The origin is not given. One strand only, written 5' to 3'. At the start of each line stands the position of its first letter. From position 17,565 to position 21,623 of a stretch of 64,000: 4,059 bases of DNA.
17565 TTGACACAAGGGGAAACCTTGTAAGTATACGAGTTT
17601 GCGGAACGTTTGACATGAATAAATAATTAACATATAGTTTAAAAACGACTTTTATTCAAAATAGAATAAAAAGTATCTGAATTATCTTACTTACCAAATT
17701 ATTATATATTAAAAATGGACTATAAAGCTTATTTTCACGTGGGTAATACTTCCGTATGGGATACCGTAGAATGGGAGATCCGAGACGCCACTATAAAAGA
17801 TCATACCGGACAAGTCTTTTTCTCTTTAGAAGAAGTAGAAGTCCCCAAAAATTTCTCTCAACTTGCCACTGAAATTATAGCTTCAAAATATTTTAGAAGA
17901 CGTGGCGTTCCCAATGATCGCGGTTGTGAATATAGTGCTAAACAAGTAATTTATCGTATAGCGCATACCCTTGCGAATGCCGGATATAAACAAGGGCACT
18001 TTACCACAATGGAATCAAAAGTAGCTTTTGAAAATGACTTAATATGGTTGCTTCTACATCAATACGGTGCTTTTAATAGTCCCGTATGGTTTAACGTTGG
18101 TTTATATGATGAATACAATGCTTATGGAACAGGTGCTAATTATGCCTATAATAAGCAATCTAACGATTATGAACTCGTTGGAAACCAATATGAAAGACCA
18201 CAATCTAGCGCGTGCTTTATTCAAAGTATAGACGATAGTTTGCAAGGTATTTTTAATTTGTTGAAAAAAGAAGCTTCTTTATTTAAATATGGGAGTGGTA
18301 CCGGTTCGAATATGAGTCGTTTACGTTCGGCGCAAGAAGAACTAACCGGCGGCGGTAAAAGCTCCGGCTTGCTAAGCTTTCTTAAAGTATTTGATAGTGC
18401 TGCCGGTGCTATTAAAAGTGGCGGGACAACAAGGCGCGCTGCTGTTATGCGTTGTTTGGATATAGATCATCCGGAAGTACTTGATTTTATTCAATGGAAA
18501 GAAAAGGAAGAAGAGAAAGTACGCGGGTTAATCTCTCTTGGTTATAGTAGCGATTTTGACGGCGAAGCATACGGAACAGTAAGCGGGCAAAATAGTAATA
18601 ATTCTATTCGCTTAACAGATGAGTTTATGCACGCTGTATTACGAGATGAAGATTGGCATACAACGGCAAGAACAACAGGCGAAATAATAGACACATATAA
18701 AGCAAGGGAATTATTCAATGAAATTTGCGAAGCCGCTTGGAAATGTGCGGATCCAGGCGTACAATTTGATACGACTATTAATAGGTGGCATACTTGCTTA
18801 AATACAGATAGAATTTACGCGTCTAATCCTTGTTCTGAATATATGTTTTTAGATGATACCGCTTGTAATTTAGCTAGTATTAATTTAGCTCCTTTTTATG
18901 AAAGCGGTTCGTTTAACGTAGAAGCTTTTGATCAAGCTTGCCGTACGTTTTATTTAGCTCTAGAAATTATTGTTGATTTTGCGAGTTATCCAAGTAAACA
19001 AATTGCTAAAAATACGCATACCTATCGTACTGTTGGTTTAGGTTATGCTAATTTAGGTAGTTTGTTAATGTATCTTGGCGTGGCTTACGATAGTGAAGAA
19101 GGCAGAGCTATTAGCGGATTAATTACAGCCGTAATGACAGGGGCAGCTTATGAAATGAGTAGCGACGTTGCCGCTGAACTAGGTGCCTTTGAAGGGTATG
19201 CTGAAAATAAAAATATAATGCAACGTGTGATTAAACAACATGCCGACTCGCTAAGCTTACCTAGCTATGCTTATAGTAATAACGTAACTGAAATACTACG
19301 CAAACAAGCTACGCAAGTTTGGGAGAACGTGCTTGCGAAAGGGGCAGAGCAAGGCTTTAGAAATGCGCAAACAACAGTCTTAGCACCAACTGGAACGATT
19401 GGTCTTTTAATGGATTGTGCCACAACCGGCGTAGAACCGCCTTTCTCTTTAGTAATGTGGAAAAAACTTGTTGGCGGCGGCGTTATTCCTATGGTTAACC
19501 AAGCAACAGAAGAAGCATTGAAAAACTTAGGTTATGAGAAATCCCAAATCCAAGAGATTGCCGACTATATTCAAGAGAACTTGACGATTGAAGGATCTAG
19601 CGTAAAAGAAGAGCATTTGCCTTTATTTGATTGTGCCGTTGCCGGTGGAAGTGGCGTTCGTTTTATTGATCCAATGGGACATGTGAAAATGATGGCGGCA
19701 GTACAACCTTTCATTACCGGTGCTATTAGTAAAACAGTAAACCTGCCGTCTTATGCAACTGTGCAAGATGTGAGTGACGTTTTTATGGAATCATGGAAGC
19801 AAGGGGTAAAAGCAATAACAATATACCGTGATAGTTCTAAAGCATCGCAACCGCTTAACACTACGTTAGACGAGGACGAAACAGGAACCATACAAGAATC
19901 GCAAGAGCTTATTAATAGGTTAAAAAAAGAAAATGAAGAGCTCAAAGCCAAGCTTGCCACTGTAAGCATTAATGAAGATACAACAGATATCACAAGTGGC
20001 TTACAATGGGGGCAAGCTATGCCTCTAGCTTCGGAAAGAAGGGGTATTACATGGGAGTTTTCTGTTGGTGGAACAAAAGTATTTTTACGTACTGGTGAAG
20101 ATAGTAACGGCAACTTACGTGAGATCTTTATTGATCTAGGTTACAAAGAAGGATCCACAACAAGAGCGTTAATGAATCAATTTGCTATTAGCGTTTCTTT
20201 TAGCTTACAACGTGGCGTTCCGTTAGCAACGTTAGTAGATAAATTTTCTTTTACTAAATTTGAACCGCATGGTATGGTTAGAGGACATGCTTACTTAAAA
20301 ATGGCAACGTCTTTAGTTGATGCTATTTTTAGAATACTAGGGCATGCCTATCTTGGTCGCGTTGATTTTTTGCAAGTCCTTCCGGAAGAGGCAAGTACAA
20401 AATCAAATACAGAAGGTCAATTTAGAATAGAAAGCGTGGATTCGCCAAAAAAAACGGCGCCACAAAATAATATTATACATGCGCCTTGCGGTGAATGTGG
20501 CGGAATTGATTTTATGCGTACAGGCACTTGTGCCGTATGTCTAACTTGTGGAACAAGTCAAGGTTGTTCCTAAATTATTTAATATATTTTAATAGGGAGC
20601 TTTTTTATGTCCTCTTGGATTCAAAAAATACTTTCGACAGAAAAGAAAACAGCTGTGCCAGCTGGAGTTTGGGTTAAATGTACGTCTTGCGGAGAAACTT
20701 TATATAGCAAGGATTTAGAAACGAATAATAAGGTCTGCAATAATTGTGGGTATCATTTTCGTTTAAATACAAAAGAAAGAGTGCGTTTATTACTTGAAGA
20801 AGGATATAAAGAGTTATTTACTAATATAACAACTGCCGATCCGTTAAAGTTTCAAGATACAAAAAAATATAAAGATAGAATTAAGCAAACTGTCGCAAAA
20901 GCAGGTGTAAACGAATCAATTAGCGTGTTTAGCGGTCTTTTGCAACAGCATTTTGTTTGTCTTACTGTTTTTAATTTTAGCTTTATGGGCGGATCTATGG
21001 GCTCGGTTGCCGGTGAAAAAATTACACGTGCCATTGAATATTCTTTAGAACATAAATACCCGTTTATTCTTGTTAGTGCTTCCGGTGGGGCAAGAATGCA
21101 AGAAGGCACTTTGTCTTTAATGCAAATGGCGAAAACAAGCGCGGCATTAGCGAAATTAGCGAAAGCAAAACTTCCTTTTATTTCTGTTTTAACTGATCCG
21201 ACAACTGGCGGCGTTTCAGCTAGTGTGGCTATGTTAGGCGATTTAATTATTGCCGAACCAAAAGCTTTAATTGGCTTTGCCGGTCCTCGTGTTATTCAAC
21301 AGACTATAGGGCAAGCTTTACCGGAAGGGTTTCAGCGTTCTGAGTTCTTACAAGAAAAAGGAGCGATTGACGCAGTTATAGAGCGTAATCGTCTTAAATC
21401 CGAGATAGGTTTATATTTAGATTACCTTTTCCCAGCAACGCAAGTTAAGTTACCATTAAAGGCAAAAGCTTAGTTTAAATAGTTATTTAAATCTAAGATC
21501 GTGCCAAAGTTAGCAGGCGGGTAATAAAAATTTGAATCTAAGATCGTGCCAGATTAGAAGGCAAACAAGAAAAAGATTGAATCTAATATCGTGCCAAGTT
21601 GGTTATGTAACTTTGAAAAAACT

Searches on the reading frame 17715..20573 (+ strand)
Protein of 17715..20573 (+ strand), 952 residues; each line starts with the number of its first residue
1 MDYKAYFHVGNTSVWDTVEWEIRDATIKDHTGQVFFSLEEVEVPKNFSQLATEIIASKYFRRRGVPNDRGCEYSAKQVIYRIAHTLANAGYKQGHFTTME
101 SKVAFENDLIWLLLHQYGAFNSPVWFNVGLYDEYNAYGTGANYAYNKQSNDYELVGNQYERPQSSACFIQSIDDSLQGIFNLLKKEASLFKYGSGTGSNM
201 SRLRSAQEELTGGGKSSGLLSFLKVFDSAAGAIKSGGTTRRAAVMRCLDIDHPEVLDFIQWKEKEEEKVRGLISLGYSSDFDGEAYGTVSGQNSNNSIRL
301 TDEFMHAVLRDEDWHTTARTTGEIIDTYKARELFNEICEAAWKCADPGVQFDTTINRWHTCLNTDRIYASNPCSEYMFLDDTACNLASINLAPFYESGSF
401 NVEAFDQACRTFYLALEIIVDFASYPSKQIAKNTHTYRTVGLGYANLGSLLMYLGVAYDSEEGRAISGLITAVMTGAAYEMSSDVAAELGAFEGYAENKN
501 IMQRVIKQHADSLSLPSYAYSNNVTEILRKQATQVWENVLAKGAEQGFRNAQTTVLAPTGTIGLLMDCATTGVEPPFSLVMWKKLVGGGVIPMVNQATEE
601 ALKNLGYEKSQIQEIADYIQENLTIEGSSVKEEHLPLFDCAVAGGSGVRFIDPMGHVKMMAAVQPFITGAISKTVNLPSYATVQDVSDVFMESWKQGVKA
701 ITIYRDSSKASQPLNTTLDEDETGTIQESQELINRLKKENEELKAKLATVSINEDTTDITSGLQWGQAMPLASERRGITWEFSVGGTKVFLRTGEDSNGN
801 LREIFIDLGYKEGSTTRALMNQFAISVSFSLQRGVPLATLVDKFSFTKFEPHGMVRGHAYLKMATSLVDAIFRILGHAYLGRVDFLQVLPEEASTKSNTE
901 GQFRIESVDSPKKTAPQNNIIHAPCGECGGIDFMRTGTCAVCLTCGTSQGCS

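Call 16: search_protein_families(library=ncbifam, proteins=[window:17715-20573:+], max_evalue=0.00001)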
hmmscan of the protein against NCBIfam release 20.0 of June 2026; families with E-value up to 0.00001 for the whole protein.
window:17715-20573:+ (952 aa): 21 families
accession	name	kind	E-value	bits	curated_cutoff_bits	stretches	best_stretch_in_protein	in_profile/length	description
NF005122.0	PRK06556.1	equivalog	0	1161.1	859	1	5-884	28-857/960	vitamin B12-dependent ribonucleotide reductase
NF005736.0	PRK07562.1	equivalog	0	1046.3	1737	4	277-625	380-742/1222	vitamin B12-dependent ribonucleotide reductase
TIGR02504.1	NrdJ_Z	equivalog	6.6e-176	586.4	399.95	1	68-714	15-606/606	adenosylcobalamin-dependent ribonucleoside-diphosphate reductase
NF006417.0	PRK08665.1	equivalog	1.7e-119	400.2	961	2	292-949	199-757/759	vitamin B12-dependent ribonucleotide reductase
NF005010.0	PRK06406.1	subfamily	5.2e-89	299.4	1125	2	160-497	245-560/771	vitamin B12-dependent ribonucleotide reductase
TIGR02506.1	NrdE_NrdA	equivalog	1.8e-70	238.1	341.05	1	154-702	68-610/616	ribonucleoside-diphosphate reductase subunit alpha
NF006577.0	PRK09102.1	equivalog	3.4e-47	161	620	2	164-507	91-424/604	ribonucleoside-diphosphate reductase subunit alpha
NF005991.0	PRK08115.1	equivalog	3.3e-46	157.7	854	2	324-774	429-835/858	vitamin B12-dependent ribonucleotide reductase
NF006207.0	PRK08332.1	equivalog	1.4e-45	155.1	2400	2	369-712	1238-1560/1684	vitamin B12-dependent ribonucleotide reductase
NF005401.0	PRK06948.1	subfamily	1.6e-43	149.3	906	1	188-713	116-590/604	ribonucleotide reductase-like protein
NF005101.0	PRK06539.1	equivalog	2.7e-41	141.5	988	1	155-704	215-757/822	ribonucleoside-diphosphate reductase subunit alpha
NF005544.0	PRK07207.1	equivalog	5.7e-38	130.3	965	1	159-750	366-954/965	ribonucleoside-diphosphate reductase subunit alpha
NF009029.0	PRK12365.1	equivalog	7.7e-30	103.6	1350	1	161-711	451-997/1046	ribonucleoside-diphosphate reductase subunit alpha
TIGR04170.1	RNR_1b_NrdE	exception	1.1e-29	103.2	750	2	328-575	331-588/698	class 1b ribonucleoside-diphosphate reductase subunit alpha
NF006279.0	PRK08447.1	equivalog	8.4e-28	97.2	1082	2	159-376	208-429/789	ribonucleoside-diphosphate reductase subunit alpha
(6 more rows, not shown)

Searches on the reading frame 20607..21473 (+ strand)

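Call 16: search_protein_families(library=ncbifam, proteins=[window:20607-21473:+], max_evalue=0.00001)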
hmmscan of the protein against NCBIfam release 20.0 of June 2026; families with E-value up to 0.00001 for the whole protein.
window:20607-21473:+ (288 aa): 4 families
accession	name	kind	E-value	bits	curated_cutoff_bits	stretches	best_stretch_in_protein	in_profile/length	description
TIGR00515.1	accD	equivalog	1.5e-115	385.5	317.45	1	9-271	13-276/285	acetyl-CoA carboxylase, carboxyltransferase subunit beta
TIGR03133.1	malonate_beta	equivalog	2.5e-18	66.4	278.15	1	101-236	45-185/274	biotin-independent malonate decarboxylase subunit beta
NF005530.0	PRK07189.1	equivalog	3.7e-17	62.4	228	1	102-236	56-195/303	biotin-independent malonate decarboxylase subunit beta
TIGR01117.1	mmdA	subfamily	2.7e-13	49.5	998.8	1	104-236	71-202/512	methylmalonyl-CoA decarboxylase subunit alpha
